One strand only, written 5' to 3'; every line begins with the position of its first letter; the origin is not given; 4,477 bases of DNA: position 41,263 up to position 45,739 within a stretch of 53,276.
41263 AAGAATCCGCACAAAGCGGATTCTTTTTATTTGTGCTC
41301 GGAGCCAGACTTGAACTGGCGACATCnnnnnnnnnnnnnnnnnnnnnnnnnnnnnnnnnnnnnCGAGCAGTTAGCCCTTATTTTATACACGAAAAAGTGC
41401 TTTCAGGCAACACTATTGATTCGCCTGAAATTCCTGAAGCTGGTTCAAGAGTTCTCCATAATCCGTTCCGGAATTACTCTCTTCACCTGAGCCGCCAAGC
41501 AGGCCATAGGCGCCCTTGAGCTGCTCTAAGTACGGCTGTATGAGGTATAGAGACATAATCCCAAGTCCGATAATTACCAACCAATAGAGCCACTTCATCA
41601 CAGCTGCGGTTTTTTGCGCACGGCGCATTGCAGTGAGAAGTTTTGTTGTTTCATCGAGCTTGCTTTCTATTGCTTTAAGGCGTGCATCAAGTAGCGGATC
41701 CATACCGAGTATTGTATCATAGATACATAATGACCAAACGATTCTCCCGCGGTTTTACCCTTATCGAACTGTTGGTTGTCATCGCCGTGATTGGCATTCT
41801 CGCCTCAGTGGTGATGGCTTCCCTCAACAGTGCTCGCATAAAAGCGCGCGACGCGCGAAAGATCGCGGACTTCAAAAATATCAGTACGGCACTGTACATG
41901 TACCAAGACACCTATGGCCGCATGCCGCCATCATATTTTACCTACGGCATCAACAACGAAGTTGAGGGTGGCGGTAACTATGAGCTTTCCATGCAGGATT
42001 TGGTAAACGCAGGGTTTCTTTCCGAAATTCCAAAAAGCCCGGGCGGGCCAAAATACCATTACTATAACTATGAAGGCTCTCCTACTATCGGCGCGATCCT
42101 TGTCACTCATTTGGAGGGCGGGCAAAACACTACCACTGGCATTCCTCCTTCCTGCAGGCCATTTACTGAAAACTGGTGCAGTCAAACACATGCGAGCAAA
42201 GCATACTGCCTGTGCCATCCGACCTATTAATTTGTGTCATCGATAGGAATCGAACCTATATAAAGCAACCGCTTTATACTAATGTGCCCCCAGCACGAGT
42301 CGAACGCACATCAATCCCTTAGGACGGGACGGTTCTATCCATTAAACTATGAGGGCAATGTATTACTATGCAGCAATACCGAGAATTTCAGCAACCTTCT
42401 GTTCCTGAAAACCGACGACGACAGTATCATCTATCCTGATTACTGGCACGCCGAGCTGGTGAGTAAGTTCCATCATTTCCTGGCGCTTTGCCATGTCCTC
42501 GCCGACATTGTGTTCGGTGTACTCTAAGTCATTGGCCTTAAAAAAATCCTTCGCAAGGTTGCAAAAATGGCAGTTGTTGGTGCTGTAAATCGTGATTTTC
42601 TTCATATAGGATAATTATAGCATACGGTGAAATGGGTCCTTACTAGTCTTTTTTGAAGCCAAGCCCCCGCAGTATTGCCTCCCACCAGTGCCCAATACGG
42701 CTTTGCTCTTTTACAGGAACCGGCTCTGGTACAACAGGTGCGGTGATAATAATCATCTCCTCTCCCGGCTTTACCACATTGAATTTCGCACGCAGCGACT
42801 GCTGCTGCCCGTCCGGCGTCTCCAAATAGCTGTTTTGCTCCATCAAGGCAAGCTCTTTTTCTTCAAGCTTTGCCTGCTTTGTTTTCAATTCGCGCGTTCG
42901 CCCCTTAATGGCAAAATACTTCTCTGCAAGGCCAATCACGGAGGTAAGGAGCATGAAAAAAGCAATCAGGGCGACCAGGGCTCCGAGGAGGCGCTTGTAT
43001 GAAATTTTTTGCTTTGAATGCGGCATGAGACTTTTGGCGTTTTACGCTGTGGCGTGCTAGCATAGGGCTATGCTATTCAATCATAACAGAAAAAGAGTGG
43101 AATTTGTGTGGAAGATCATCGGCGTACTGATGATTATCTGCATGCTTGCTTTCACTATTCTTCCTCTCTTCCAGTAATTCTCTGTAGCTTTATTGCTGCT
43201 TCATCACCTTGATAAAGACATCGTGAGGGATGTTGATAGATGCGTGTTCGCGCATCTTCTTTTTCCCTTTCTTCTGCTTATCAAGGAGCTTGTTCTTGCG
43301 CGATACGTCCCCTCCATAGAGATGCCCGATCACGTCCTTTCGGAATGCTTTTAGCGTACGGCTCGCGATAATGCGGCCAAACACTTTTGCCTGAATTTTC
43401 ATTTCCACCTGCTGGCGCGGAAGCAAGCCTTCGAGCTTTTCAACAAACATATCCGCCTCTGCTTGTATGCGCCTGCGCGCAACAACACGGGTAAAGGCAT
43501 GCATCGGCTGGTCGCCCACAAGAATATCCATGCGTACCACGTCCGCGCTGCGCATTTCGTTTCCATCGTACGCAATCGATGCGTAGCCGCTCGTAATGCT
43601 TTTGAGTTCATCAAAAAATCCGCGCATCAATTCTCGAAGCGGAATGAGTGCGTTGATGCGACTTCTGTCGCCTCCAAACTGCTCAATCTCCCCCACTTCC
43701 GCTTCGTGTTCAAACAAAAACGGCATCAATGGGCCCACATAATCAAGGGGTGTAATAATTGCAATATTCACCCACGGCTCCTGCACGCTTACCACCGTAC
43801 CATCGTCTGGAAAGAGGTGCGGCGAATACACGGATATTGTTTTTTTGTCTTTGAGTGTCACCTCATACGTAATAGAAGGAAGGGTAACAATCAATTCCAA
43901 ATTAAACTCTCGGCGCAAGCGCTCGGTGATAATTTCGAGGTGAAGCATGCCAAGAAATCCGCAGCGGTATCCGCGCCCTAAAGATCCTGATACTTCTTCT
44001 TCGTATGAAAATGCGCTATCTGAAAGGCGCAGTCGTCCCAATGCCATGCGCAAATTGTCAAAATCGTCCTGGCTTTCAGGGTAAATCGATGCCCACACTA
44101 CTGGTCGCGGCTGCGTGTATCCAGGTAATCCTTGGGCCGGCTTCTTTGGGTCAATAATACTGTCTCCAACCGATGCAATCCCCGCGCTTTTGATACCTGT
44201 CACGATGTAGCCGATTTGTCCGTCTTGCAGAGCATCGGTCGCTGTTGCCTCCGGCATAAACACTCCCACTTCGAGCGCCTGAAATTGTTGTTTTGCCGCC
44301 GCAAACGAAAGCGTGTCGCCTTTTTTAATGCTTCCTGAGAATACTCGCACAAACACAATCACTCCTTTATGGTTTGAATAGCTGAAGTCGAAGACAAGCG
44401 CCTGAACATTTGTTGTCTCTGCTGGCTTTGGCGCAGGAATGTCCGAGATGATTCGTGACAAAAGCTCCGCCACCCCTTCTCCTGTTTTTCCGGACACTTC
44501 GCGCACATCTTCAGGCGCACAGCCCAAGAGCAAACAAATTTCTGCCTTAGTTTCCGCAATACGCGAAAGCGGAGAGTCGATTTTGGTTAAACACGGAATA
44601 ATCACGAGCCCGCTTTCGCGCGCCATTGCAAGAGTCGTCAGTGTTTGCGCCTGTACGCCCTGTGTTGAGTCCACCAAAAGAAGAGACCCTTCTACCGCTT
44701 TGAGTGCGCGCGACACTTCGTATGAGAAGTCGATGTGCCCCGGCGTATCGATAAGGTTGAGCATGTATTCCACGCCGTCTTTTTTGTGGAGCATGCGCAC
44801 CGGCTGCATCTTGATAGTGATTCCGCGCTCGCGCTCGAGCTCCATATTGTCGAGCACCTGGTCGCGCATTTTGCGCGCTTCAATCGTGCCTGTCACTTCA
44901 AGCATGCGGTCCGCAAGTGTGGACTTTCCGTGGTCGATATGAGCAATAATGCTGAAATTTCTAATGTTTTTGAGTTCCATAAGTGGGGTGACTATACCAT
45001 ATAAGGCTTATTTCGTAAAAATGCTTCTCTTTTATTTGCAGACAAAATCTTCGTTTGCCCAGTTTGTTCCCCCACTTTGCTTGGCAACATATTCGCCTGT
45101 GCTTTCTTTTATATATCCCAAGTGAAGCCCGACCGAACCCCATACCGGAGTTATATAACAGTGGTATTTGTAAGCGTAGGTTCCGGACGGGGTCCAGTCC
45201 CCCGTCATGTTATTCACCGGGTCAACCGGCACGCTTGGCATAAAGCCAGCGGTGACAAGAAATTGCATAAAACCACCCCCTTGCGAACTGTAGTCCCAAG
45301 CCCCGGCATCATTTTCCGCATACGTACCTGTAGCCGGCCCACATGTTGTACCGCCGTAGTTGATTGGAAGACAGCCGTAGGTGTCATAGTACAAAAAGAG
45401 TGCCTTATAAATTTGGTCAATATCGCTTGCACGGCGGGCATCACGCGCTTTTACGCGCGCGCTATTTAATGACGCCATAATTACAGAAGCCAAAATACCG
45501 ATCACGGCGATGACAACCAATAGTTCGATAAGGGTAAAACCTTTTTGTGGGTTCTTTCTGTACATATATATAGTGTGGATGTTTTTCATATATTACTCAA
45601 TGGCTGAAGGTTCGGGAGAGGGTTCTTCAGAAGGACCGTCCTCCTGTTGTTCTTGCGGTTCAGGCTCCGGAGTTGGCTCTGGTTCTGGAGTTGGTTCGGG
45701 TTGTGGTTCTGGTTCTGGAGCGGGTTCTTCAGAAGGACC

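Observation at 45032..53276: Two translationally coupled giant tail-fibre-like surface proteins in one operon with a type IV pilin, and no prophage context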

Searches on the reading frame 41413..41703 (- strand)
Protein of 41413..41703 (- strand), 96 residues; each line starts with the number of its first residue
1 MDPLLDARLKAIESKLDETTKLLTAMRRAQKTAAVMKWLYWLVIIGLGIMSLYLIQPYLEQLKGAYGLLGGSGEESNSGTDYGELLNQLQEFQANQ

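Call 67: search_protein_families(library=pfam, proteins=[window:41413-41703:-], max_evalue=0.1)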
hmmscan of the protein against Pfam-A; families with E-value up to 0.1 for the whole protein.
window:41413-41703:- (96 aa): 2 families
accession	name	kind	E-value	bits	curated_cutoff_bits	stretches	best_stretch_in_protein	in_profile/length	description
PF25263.1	DUF7863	-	0.011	15.9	25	1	10-44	36-70/169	Domain of unknown function (DUF7863)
PF14110.11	DUF4282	-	0.028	15.4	27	1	32-65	9-43/86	Domain of unknown function (DUF4282)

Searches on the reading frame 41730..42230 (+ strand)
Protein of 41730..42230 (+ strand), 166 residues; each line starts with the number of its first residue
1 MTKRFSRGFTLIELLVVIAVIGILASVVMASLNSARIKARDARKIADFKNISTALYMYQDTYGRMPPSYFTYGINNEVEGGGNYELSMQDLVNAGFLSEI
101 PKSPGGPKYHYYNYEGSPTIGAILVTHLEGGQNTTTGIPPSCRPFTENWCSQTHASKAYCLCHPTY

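Call 67: search_protein_families(library=pfam, proteins=[window:41730-42230:+], max_evalue=0.1)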
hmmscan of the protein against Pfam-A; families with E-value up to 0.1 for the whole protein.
window:41730-42230:+ (166 aa): 3 families
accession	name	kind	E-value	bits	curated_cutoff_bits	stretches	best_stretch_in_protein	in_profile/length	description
PF07963.17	N_methyl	-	1.3e-08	34.5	21.2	1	4-28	2-26/27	Prokaryotic N-terminal methylation motif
PF07596.16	SBP_bac_10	-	0.0059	17.1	23.3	1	34-77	2-45/268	Protein of unknown function (DUF1559)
PF03579.19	SHP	-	0.071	13.2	27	0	2-33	11-42/65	Small hydrophobic protein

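Call 84: search_protein_families(library=ncbifam, proteins=[window:41730-42230:+], max_evalue=0.01)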
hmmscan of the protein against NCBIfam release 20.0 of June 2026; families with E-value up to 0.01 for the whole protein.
window:41730-42230:+ (166 aa): 12 families
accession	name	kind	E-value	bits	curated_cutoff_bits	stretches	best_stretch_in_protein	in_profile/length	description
TIGR01710.1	typeII_sec_gspG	equivalog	6.2e-14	52.2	88.85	1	7-115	1-105/134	type II secretion system major pseudopilin GspG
TIGR01708.2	typeII_sec_gspH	equivalog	2.1e-09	37.6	80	1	6-46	1-41/169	type II secretion system minor pseudopilin GspH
TIGR02532.1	IV_pilin_GFxxxE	domain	1.5e-08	34.1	16.3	1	7-29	2-24/24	prepilin-type N-terminal cleavage/methylation domain-containing protein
NF041775.1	typeIV_PilA_Myxo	equivalog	1.5e-07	31.6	400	1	6-62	10-62/214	type IV pilin protein PilA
NF007862.0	PRK10574.1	equivalog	3.8e-05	23.8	138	1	6-33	4-31/145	prepilin peptidase-dependent pilin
NF041013.1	T4P_ComGE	equivalog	4.3e-05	23.5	49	1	7-44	4-41/83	competence type IV pilus minor pilin ComGE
NF040999.1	pilin_ComGC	equivalog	4.4e-05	23.6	75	1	7-59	2-54/84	competence type IV pilus major pilin ComGC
TIGR02596.1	TIGR02596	subfamily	8e-05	22.8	70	1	9-35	1-27/196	Verru_Chthon cassette protein D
NF007800.0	PRK10506.1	equivalog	0.0023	17.8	158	1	6-35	8-37/163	prepilin peptidase-dependent protein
NF040982.1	ComGD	equivalog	0.0024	18.3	70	1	7-50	2-45/139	competence type IV pilus minor pilin ComGD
TIGR01707.1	gspI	equivalog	0.0026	18.2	44.35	1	8-40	1-30/101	type II secretion system minor pseudopilin GspI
TIGR02599.1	TIGR02599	subfamily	0.004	16.4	256.5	1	8-54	1-48/361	Verru_Chthon cassette protein C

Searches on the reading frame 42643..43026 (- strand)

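Call 67: search_protein_families(library=pfam, proteins=[window:42643-43026:-], max_evalue=0.1)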
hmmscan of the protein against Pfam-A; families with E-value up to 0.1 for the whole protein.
window:42643-43026:- (127 aa): 2 families
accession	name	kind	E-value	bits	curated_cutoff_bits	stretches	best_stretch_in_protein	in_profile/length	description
PF24481.2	CT398_CC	-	0.032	14.5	27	1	45-71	91-117/180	CT398-like coiled coil hairpin domain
PF04977.20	DivIC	-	0.033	14.4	28.9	1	20-94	2-77/80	Septum formation initiator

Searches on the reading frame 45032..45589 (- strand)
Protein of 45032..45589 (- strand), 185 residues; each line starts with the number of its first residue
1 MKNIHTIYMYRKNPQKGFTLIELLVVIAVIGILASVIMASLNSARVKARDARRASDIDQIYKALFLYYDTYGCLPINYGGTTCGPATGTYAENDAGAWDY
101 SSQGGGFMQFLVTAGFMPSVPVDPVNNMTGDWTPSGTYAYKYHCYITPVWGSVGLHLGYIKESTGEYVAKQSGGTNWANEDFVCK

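Call 8: search_protein_families(library=pfam, proteins=[window:45032-45589:-], max_evalue=0.01)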
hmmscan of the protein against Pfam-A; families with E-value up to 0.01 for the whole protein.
window:45032-45589:- (185 aa): 1 family
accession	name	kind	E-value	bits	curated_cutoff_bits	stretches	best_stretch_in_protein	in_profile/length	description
PF07963.17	N_methyl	-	4.7e-10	39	21.2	1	13-37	2-26/27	Prokaryotic N-terminal methylation motif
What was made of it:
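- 45032..45589 (-): Type IV prepilin gene (pilin 1). The likely true start is 45565 (177 aa). N_methyl E 4.7e-10 (call 8).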

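Call 9: search_protein_families(library=phrogs, proteins=[window:45032-45589:-], max_evalue=0.01)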
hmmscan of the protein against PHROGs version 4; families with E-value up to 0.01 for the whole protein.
window:45032-45589:- (185 aa): 6 families
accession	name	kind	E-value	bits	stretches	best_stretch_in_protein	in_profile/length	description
phrog_13280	-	unknown function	1.2e-08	35.7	1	16-45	4-33/67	-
phrog_3433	-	moron, auxiliary metabolic gene and host takeover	1.3e-07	32.8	1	14-52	18-56/127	pilin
phrog_27437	-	unknown function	2.1e-07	32.2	1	11-52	3-44/140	-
phrog_10597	-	unknown function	4.6e-07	30.7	1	15-39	4-28/59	-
phrog_11263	-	unknown function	4.4e-05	24.2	1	16-42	2-28/72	-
phrog_11596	-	unknown function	0.00023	22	1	15-45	5-35/187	-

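Call 11: find_encoding_contigs(protein=window:45032-45589:-, flank=10000, max_places=6)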
Protein window:45032-45589:- (185 aa): 2 contigs read that carry it; 2 places shown.
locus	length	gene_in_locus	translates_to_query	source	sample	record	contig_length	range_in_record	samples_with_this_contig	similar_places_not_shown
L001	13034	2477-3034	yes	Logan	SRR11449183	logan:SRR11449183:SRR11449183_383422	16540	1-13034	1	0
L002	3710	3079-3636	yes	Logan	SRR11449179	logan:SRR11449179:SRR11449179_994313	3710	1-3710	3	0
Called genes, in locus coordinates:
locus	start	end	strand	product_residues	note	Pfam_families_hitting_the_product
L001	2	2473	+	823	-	?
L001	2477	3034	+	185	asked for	PF07963:N_methyl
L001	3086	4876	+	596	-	PF00009:GTP_EFTU, PF03144:GTP_EFTU_D2 (weak), PF14492:EFG_III (weak), PF00679:EFG_C, PF06421:LepA_C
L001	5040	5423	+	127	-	-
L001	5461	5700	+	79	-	PF00462:Glutaredoxin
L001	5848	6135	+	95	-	-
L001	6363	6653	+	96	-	-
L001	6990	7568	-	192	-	PF00011:HSP20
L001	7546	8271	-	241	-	PF13367:PrsW-protease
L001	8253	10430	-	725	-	PF00133:tRNA-synt_1, PF09334:tRNA-synt_1g, PF00133:tRNA-synt_1, PF08264:Anticodon_1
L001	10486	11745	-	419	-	PF00814:TsaD, PF22521:HypF_C_2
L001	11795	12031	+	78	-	-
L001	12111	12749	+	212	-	PF00625:Guanylate_kin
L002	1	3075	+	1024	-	?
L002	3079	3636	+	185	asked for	PF07963:N_methyl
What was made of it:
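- Checked: lepA and glutaredoxin are confirmed (call 11).
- Tried and rejected: The Logan contigs carrying the same pilin (L001, L002) also break inside ORF-B (call 11).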

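Call 84: search_protein_families(library=ncbifam, proteins=[window:45032-45589:-], max_evalue=0.01)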
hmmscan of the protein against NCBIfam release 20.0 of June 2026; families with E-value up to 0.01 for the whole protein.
window:45032-45589:- (185 aa): 12 families
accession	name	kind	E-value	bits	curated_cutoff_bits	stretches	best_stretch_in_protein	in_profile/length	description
TIGR01710.1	typeII_sec_gspG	equivalog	8.4e-11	42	88.85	1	16-77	1-62/134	type II secretion system major pseudopilin GspG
TIGR02532.1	IV_pilin_GFxxxE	domain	2.7e-09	36.5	16.3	1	15-37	1-23/24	prepilin-type N-terminal cleavage/methylation domain-containing protein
TIGR01708.2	typeII_sec_gspH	equivalog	6.5e-09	36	80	1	15-48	1-34/169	type II secretion system minor pseudopilin GspH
NF041775.1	typeIV_PilA_Myxo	equivalog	6.5e-07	29.5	400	1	11-65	5-56/214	type IV pilin protein PilA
NF041013.1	T4P_ComGE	equivalog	9.8e-06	25.6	49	1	15-55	3-43/83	competence type IV pilus minor pilin ComGE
NF007862.0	PRK10574.1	equivalog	1.3e-05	25.4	138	1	14-41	3-30/145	prepilin peptidase-dependent pilin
NF040999.1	pilin_ComGC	equivalog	8.4e-05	22.7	75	1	15-46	1-32/84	competence type IV pilus major pilin ComGC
TIGR02596.1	TIGR02596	subfamily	0.00015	21.9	70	1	18-44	1-27/196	Verru_Chthon cassette protein D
NF007800.0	PRK10506.1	equivalog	0.00049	20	158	1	13-53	6-46/163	prepilin peptidase-dependent protein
NF041002.1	pilin_ComGF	equivalog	0.0014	18.8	80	1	15-48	1-34/139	competence type IV pilus minor pilin ComGF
NF040982.1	ComGD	equivalog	0.0036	17.7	70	1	15-43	1-29/139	competence type IV pilus minor pilin ComGD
NF038303.1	EPS_HpsB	equivalog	0.0064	16.5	150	1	15-55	2-45/211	hormogonium polysaccharide secretion pseudopilin HpsB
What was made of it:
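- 45032..45589 (-): TIGR02532 (call 84).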

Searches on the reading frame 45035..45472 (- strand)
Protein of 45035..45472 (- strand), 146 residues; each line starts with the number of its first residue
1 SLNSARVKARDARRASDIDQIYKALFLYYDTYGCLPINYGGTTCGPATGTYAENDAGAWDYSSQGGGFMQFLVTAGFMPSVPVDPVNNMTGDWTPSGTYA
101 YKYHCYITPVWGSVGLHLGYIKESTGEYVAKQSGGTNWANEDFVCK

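Call 94: find_homologous_proteins(query=window:45035-45472:-, max_evalue=0.001)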
Query window:45035-45472:- (146 aa): 134 proteins with E <= 0.001 among 148 candidates; the best 120 are listed.
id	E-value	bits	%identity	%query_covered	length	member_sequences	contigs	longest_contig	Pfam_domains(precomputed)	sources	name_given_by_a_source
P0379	1.8e-97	341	100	100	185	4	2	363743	PF07963.18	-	-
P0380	7.8e-78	278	84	100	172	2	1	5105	PF07963.18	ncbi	-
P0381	3.0e-75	269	79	100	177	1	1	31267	PF07963.18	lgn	-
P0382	2.9e-50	188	63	100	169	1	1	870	PF07963.18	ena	-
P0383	1.8e-49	185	61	100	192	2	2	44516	PF07963.18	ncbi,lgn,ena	-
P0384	2.5e-47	179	58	99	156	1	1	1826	-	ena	-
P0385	3.2e-47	178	58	100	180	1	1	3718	PF07963.18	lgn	-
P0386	1.3e-46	176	58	100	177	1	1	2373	PF07963.18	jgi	jgi:prepilin-type N-terminal cleavage/methylation domain-containing protein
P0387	1.8e-46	176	58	100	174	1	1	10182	PF07963.18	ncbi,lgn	-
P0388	1.9e-46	176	60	100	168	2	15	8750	PF07963.18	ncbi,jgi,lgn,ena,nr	ncbi:MAG TPA: type II secretion system protein [bacterium]|nr:type II secretion system protein [bact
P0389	4.8e-46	174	59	100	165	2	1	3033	-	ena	-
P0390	8.6e-46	174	62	88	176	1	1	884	PF07963.18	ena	-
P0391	1.7e-45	173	56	99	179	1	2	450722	PF07963.18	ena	-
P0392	8.3e-45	170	59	100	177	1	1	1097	PF07963.18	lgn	-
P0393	9.2e-45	170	56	100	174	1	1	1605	PF07963.18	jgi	jgi:prepilin-type N-terminal cleavage/methylation domain-containing protein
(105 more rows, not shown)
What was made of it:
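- Pilin 1 belongs to a group with 134 homologues at 50-60% identity across Paceibacteria, so it is a core pilin (call 94).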

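Call 95: find_encoding_contigs(protein=P0381, flank=10000, max_places=3)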
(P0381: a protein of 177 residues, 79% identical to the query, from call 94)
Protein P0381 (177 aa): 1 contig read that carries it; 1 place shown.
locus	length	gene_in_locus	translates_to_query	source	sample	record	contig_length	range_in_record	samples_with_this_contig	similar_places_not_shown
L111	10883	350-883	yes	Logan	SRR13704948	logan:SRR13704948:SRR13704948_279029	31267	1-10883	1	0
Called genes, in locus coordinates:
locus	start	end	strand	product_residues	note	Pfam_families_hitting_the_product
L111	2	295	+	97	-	?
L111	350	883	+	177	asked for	PF07963:N_methyl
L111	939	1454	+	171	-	PF00254:FKBP_C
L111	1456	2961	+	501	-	PF25973:BSH_CzcB, PF25954:Beta-barrel_RND_2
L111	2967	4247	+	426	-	PF02687:FtsX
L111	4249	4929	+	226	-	PF02463:SMC_N (faint), PF00005:ABC_tran, PF13304:AAA_21 (faint)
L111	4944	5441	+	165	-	PF07963:N_methyl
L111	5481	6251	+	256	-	PF04402:SIMPL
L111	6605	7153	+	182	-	PF02357:NusG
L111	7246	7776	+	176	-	PF07963:N_methyl (weak)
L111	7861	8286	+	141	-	PF03946:Ribosomal_L11_N, PF00298:Ribosomal_L11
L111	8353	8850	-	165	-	PF00186:DHFR_1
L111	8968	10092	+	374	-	PF06559:DCD_N, PF22769:DCD, PF22569:DCD_C, PF22769:DCD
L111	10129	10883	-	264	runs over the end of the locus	PF00303:Thymidylat_synt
